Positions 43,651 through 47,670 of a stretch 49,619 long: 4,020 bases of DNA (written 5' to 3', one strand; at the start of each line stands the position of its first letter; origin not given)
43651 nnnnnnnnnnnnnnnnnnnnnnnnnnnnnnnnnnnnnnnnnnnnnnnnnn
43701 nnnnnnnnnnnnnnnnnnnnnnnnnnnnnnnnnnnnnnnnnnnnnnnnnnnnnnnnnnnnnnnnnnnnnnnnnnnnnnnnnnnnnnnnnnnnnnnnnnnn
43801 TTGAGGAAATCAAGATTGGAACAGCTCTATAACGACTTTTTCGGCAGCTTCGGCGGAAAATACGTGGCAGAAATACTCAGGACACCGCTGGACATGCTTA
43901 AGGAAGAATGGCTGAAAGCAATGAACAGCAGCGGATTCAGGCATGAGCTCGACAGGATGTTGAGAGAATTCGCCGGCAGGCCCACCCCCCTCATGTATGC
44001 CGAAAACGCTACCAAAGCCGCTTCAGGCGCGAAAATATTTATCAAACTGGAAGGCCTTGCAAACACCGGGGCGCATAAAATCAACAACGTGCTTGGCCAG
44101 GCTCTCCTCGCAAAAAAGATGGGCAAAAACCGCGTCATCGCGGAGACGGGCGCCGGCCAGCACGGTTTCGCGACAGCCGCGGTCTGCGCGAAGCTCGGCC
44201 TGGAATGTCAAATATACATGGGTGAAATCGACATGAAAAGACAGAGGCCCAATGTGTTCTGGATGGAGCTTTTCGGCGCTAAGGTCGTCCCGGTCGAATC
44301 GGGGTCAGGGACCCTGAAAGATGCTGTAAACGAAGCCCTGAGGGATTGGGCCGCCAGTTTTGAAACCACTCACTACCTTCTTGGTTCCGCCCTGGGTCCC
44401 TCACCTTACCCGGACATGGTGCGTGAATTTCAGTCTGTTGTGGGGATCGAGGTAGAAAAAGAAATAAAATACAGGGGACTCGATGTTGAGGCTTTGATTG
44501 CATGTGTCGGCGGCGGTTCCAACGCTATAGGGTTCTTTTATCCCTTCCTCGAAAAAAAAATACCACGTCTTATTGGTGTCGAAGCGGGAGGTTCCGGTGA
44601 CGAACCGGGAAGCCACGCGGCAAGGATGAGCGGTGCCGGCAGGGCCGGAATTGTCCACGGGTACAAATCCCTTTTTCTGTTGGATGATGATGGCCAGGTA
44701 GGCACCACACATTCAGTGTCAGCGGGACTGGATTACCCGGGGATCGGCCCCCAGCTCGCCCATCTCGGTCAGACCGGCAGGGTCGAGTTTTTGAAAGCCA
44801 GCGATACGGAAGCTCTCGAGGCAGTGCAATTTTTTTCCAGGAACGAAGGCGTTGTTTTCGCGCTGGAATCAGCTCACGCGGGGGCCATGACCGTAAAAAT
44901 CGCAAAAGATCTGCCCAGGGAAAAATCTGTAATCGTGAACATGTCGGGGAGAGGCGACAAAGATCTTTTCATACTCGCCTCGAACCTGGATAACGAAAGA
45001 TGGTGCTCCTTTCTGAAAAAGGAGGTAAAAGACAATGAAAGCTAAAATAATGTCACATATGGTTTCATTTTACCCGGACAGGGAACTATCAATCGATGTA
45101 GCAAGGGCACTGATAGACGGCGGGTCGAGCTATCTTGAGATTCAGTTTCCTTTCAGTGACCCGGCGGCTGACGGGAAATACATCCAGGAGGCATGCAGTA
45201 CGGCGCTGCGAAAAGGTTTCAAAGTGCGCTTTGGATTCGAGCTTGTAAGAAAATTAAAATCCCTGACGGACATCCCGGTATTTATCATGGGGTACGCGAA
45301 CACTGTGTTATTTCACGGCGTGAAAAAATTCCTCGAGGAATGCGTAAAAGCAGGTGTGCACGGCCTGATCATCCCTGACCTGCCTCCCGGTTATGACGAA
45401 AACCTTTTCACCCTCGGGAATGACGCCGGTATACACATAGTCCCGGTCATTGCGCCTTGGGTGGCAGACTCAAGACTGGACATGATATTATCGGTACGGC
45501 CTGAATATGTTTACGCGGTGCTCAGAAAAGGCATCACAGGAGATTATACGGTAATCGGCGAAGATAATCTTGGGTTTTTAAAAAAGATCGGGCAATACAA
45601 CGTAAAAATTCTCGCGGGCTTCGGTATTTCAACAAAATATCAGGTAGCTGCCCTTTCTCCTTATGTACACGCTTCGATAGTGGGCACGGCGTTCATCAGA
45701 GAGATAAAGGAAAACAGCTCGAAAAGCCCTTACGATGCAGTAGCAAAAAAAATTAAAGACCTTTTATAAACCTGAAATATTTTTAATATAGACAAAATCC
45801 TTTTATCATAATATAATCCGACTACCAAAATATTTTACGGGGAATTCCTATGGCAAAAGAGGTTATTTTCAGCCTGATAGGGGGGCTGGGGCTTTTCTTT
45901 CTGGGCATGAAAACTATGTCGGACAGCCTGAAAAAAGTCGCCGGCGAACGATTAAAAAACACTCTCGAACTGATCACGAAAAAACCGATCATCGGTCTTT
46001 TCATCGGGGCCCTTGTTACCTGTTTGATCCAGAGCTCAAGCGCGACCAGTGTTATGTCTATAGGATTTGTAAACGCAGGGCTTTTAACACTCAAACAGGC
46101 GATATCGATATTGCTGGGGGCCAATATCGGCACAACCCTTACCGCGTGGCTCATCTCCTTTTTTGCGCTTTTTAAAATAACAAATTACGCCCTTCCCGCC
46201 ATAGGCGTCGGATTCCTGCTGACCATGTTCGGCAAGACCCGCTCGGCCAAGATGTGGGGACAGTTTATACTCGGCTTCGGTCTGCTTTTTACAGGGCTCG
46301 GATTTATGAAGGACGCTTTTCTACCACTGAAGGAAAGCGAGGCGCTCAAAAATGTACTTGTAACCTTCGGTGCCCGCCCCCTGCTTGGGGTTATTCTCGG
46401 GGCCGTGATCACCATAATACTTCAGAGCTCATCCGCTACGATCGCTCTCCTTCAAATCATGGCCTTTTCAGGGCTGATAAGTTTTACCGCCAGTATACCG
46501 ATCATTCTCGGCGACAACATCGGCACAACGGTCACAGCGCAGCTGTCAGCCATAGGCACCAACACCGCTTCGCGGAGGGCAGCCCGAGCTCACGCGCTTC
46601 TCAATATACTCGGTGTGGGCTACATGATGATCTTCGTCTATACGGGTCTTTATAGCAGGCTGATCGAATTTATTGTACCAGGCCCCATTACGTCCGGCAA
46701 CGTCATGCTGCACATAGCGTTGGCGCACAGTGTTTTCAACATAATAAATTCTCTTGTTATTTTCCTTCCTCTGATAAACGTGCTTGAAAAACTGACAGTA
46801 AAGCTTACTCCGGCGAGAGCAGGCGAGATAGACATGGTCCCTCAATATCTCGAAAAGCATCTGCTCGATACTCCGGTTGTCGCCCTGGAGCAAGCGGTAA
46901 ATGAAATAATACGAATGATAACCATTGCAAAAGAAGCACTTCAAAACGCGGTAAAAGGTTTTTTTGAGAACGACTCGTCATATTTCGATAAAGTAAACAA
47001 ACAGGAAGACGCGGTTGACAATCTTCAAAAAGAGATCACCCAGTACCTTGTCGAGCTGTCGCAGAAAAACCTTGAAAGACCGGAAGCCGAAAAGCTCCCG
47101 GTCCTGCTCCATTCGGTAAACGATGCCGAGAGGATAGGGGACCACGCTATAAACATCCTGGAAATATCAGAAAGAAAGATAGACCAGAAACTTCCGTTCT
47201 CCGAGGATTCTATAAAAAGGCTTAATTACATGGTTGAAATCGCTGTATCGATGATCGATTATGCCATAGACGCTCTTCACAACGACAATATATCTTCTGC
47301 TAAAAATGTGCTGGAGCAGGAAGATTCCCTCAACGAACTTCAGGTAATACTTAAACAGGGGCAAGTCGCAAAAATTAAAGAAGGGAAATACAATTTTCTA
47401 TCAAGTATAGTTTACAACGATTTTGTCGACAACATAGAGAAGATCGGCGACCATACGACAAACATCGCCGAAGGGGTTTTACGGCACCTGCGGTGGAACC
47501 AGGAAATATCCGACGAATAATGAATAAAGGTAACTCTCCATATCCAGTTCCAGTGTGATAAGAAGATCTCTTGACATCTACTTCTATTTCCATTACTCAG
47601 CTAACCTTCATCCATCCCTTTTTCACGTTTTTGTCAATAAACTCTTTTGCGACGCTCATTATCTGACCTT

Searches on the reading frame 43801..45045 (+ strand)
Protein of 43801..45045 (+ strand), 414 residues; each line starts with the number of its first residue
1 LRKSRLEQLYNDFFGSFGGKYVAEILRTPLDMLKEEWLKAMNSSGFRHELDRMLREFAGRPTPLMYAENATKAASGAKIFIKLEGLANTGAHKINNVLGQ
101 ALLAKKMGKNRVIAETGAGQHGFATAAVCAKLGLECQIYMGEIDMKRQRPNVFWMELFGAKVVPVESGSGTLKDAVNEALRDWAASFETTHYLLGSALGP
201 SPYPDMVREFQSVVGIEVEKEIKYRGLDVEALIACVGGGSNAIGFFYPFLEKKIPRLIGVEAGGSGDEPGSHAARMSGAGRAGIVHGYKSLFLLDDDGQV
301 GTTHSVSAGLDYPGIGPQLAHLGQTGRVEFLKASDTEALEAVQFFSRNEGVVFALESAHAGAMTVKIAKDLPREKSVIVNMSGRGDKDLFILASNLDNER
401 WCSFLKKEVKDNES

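Call 62: search_protein_families(library=pfam, proteins=[window:43801-45045:+], max_evalue=0.00001)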
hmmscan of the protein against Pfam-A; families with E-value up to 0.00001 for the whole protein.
window:43801-45045:+ (414 aa): 1 family
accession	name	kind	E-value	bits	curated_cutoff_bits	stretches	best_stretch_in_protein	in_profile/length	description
PF00291.31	PALP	-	8.2e-37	127.6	35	1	58-383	4-295/295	Pyridoxal-phosphate dependent enzyme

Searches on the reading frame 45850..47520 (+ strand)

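Call 62: search_protein_families(library=pfam, proteins=[window:45850-47520:+], max_evalue=0.00001)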
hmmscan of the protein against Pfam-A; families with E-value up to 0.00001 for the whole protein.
window:45850-47520:+ (556 aa): 2 families
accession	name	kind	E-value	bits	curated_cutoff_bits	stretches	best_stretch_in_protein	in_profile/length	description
PF02690.20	Na_Pi_cotrans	-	2.8e-66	222.2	29.1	2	15-154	1-136/137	Na+/Pi-cotransporter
PF01895.24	PhoU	-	5.4e-30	104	23.5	2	353-439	1-88/89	PhoU domain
